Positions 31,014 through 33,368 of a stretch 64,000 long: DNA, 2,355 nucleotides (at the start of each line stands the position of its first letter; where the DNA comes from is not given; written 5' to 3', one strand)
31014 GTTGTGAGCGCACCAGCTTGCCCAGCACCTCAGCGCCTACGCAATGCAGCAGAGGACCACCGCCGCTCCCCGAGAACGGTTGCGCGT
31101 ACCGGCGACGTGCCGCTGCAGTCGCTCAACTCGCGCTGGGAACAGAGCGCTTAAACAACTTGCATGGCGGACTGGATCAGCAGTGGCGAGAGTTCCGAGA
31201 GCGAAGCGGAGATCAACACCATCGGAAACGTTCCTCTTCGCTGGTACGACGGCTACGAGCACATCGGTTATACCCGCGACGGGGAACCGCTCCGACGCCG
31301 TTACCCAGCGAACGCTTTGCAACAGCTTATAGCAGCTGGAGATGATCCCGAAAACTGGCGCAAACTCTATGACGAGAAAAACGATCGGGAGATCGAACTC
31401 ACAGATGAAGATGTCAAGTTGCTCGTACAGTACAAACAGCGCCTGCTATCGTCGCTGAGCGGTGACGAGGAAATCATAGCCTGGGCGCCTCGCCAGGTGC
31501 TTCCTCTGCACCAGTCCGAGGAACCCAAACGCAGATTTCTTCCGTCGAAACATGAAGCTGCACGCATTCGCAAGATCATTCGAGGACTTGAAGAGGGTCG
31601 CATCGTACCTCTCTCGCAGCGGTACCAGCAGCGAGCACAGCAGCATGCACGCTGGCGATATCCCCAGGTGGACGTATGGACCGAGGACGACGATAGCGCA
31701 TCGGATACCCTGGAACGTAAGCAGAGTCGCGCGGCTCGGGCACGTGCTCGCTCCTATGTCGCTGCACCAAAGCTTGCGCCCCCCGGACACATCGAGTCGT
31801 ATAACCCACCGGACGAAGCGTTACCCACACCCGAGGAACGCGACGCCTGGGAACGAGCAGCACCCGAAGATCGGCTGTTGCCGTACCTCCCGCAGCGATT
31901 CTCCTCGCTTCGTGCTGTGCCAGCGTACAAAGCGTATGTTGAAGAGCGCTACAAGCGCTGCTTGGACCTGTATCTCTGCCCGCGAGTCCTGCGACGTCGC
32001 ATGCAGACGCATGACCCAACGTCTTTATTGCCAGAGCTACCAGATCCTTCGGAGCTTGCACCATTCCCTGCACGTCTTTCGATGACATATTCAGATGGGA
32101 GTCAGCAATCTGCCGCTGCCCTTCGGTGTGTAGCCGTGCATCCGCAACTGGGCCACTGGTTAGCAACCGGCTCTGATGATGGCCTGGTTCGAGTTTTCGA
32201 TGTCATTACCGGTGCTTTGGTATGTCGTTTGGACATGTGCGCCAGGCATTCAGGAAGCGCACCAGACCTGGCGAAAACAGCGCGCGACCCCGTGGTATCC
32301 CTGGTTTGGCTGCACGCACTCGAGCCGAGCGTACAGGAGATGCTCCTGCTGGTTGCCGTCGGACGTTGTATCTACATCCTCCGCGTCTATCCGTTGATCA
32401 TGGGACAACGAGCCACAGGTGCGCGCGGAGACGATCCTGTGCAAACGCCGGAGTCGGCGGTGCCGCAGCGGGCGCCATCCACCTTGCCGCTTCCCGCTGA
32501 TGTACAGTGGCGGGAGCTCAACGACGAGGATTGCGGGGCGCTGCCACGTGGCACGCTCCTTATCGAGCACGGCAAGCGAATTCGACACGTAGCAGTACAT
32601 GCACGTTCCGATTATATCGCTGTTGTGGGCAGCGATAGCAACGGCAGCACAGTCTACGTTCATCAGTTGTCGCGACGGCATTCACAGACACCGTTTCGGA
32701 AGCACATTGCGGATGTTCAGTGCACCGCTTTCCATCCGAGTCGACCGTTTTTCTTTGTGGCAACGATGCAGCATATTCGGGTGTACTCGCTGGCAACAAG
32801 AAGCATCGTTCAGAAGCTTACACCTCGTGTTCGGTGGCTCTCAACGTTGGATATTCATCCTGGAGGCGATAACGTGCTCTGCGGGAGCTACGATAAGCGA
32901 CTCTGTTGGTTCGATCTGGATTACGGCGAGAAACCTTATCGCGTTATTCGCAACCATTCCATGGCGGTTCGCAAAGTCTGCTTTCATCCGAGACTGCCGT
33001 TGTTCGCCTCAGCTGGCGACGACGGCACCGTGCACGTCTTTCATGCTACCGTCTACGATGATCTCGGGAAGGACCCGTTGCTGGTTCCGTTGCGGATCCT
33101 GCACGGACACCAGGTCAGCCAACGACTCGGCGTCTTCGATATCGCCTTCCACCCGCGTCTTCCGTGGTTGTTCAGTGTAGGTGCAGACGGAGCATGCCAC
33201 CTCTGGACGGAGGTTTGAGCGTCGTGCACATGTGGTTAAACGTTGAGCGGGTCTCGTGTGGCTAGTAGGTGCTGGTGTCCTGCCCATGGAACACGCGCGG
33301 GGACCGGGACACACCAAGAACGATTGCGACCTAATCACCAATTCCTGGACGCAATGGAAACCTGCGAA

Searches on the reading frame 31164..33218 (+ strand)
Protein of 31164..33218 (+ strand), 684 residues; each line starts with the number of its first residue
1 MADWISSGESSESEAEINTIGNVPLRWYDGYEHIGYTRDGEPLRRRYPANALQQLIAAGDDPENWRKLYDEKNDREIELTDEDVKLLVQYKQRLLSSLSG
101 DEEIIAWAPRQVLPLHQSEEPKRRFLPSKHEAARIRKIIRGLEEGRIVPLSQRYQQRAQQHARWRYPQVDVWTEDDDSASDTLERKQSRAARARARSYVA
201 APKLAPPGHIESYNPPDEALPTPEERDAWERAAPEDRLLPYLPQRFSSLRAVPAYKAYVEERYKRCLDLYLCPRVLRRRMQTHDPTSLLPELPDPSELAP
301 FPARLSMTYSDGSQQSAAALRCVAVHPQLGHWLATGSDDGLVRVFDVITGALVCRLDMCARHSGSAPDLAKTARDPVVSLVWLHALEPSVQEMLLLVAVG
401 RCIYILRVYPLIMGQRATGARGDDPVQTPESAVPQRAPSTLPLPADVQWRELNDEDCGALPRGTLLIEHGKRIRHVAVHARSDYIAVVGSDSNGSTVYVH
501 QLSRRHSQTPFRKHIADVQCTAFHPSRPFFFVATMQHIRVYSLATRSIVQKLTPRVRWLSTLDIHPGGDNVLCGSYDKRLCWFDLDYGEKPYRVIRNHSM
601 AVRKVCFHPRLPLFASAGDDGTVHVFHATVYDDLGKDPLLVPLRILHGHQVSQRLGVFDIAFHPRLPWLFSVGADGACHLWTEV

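Call 22: search_protein_families(library=pfam, proteins=[window:31164-33218:+], max_evalue=0.00001)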
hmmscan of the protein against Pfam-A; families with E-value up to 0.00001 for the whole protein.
window:31164-33218:+ (684 aa): 11 families
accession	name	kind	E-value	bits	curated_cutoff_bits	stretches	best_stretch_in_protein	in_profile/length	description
PF08145.17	BOP1NT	-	1.3e-75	255.1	29.6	1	28-302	1-259/259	BOP1NT (NUC169) domain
PF00400.38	WD40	-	2.1e-25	88.5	27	0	590-626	2-38/39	WD domain, G-beta repeat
PF24814.1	WD40_Prp19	-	9.9e-21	74.5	320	2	561-681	11-118/281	Prp19 WD40 domain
PF25174.1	Beta-prop_THOC3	-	5.3e-19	68.7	305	1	469-681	1-198/272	THOC3 beta-propeller domain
PF25173.1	Beta-prop_WDR3_1st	-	9.6e-15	55.2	154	1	496-627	10-141/184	WDR3 first beta-propeller domain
PF23414.1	Beta-prop_EML_2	-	6.1e-13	49.2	90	0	476-605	4-130/266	Echinoderm microtubule-associated protein second beta-propeller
PF24817.1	WD40_WDHD1_1st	-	9.7e-13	48.4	109.9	0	536-629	66-158/291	WDHD1 first WD40 domain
PF24807.1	WD40_CDC20-Fz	-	1.1e-10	41.7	200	1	495-630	29-166/292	CDC20/Fizzy WD40 domain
PF24796.1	WDR55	-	1.1e-09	38.2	200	0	520-626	12-122/296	WDR55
PF25172.1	Beta-prop_WDR3_2nd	-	2.8e-08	33.8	140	1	516-634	134-252/293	WDR3 second beta-propeller domain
PF23393.2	Beta-prop_WDR90_POC16_2nd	-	9.3e-07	28.7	60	0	321-355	40-73/291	WDR90/POC16, second beta-propeller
